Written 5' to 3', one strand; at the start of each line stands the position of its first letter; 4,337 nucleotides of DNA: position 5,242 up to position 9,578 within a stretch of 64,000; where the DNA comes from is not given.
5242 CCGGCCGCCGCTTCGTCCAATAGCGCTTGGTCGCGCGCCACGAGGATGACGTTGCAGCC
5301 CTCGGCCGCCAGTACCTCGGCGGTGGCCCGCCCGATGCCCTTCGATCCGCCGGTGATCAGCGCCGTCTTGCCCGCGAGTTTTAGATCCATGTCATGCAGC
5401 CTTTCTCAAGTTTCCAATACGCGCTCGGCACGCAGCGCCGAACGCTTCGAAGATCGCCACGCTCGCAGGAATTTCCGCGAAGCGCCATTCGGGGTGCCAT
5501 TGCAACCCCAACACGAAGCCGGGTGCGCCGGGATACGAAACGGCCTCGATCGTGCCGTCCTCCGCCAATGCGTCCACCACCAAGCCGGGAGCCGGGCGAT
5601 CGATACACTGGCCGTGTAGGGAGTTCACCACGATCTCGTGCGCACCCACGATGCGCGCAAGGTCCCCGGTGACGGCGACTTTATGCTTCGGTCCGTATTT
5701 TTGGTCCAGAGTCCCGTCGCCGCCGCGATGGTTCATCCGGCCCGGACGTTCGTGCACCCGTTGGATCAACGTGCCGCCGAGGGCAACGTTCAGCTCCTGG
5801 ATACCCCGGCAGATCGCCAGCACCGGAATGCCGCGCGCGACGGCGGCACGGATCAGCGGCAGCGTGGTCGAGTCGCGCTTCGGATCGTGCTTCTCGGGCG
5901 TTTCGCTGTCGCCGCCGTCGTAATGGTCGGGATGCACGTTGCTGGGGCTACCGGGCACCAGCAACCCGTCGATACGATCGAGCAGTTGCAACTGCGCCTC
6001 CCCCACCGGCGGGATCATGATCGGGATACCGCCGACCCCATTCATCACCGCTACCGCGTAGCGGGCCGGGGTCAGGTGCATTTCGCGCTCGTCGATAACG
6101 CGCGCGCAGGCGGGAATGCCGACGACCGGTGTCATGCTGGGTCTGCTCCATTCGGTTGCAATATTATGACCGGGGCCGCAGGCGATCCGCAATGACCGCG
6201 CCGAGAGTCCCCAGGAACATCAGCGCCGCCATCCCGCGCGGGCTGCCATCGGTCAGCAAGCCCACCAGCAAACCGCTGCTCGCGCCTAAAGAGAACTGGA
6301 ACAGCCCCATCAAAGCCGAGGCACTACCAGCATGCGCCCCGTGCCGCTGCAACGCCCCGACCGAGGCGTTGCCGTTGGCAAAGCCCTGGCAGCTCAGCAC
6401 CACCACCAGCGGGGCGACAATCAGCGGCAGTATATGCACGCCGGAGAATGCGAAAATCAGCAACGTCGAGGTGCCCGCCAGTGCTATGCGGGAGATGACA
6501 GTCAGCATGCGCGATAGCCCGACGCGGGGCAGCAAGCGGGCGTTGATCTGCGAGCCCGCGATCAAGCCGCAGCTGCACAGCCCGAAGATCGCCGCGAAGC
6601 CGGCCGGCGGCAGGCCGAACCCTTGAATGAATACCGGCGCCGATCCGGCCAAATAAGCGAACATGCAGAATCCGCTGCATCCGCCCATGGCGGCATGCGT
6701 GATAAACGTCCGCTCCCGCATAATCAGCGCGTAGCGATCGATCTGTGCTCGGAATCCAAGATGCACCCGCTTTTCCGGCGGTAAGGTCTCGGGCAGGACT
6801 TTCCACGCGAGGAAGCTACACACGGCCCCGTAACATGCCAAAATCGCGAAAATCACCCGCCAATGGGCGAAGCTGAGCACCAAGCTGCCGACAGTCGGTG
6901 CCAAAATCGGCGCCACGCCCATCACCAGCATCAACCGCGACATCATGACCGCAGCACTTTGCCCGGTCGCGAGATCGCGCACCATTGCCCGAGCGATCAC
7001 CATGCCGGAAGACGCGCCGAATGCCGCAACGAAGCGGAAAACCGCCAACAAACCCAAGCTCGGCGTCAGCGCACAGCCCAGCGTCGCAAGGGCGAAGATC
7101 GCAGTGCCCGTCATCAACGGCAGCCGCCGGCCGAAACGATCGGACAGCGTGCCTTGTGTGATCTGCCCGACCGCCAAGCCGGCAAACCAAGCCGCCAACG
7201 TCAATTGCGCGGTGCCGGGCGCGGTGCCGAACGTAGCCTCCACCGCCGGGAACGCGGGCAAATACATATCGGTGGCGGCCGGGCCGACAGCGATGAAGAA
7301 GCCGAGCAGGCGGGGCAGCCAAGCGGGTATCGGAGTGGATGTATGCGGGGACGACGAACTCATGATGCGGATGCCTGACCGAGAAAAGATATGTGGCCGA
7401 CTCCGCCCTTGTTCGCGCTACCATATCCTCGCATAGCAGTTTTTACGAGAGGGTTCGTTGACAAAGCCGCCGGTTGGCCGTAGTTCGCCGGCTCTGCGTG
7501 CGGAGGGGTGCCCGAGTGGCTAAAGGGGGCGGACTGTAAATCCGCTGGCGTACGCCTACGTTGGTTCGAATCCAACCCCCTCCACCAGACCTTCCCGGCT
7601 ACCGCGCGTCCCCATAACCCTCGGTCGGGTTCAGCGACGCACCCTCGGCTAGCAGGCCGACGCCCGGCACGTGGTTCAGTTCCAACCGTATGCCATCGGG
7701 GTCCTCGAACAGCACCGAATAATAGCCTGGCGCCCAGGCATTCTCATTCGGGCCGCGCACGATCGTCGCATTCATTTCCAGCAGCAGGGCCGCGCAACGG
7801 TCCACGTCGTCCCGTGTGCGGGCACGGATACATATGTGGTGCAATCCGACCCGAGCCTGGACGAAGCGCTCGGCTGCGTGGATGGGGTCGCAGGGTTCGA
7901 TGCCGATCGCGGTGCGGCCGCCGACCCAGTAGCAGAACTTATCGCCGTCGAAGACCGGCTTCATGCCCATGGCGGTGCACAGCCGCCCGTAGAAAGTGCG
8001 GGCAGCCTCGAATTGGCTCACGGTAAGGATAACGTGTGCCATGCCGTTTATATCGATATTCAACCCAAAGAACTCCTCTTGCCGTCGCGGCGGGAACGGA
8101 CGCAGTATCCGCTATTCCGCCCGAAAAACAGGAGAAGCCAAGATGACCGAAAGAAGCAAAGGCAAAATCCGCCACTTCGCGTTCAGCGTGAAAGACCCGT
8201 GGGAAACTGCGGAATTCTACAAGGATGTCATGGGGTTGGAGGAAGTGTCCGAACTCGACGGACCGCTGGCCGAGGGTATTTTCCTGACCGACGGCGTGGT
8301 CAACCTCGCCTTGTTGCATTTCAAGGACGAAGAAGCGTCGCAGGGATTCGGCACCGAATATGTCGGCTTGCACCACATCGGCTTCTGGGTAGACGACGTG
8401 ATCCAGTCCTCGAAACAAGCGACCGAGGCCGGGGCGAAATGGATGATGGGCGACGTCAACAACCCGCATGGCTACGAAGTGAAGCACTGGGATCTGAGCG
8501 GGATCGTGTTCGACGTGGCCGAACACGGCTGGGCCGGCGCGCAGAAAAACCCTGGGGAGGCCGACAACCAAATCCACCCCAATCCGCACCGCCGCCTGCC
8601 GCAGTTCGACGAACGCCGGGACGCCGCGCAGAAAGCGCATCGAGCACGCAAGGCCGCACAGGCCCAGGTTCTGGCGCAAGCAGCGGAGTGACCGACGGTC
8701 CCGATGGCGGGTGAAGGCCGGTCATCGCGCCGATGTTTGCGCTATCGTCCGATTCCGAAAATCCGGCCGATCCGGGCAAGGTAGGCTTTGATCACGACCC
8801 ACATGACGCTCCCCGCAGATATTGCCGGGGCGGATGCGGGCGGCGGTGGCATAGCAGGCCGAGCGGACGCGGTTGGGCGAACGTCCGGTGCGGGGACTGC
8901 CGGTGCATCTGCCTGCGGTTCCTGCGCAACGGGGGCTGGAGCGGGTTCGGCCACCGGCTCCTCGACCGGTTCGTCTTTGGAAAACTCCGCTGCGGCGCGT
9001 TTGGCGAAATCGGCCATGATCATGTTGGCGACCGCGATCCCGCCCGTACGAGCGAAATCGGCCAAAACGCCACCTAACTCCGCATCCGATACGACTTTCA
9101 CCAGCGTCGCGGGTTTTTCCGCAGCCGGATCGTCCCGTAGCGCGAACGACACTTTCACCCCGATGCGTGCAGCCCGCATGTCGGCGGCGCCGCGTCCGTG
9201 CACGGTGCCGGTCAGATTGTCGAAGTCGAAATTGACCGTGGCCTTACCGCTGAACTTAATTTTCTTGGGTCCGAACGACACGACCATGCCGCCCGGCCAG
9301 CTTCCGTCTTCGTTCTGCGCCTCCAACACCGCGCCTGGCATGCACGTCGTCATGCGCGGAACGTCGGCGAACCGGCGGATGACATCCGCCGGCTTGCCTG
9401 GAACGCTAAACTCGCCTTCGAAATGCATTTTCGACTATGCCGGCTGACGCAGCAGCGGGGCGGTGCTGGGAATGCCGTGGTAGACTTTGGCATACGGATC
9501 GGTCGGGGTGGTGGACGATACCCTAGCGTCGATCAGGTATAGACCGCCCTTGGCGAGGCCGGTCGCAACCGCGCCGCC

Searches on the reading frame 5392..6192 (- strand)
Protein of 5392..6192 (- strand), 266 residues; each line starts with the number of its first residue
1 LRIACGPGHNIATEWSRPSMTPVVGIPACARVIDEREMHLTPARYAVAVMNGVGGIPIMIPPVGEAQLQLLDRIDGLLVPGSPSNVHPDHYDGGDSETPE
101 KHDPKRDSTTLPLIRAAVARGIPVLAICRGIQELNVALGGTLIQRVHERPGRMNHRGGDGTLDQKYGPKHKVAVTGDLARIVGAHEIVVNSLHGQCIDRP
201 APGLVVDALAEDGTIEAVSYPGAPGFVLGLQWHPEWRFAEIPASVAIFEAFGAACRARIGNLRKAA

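Call 24: search_protein_families(library=pfam, proteins=[window:5392-6192:-])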
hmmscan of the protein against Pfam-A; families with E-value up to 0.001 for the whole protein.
window:5392-6192:- (266 aa): 2 families
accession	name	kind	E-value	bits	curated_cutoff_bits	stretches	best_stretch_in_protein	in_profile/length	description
PF07722.19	Peptidase_C26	-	5e-66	223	20.5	1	22-235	1-219/219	Peptidase C26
PF00117.34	GATase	-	1.2e-11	45.1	22.8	1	74-236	43-173/190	Glutamine amidotransferase class-I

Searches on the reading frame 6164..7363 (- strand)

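Call 24: search_protein_families(library=pfam, proteins=[window:6164-7363:-])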
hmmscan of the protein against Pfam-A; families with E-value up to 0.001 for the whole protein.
window:6164-7363:- (399 aa): 2 families
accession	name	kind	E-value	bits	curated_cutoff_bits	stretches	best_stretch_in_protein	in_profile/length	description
PF07690.21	MFS_1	-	1.2e-38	133.4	33.4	1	26-363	7-345/347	Major Facilitator Superfamily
PF00083.30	Sugar_tr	-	9.4e-09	35.1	22.3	1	53-193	49-194/452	Sugar (and other) transporter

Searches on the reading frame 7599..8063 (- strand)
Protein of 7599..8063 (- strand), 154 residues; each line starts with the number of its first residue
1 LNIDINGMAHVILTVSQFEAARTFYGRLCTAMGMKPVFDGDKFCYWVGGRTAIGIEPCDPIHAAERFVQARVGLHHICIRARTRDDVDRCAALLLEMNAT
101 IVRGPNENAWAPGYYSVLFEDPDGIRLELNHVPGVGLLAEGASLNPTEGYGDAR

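Call 24: search_protein_families(library=pfam, proteins=[window:7599-8063:-])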
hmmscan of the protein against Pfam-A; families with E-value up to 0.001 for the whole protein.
window:7599-8063:- (154 aa): 2 families
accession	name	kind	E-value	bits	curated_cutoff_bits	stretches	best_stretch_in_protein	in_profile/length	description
PF00903.31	Glyoxalase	-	1.6e-13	51.6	20.6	1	8-129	2-121/121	Glyoxalase/Bleomycin resistance protein/Dioxygenase superfamily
PF13669.12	Glyoxalase_4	-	0.00047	20.9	27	0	10-107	2-100/109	Glyoxalase/Bleomycin resistance protein/Dioxygenase superfamily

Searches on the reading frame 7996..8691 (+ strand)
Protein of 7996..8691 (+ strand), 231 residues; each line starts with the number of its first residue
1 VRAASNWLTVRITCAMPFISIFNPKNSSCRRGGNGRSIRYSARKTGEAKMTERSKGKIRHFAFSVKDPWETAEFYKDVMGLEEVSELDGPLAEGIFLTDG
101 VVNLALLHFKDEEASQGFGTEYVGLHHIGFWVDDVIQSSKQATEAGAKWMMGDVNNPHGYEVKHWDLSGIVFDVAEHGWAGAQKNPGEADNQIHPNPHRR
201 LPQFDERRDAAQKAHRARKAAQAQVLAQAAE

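Call 24: search_protein_families(library=pfam, proteins=[window:7996-8691:+])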
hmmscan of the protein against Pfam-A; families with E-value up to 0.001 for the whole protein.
window:7996-8691:+ (231 aa): 3 families
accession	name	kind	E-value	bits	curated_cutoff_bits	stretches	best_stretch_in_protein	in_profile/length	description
PF00903.31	Glyoxalase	-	5.3e-09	36.9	20.6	1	57-151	1-97/121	Glyoxalase/Bleomycin resistance protein/Dioxygenase superfamily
PF13669.12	Glyoxalase_4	-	1.7e-08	35.1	27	1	59-157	1-101/109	Glyoxalase/Bleomycin resistance protein/Dioxygenase superfamily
PF18029.7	Glyoxalase_6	-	0.00075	20.6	23.6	0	61-148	2-82/106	Glyoxalase-like domain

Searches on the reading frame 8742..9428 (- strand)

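Call 25: search_protein_families(library=pfam, proteins=[window:8742-9428:-])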
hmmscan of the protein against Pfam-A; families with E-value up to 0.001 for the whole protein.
window:8742-9428:- (228 aa): 1 family
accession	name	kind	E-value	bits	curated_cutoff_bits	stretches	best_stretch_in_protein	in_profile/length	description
PF06240.19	COXG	-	5.3e-07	29.9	22.2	1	5-127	1-117/140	Carbon monoxide dehydrogenase subunit G (CoxG)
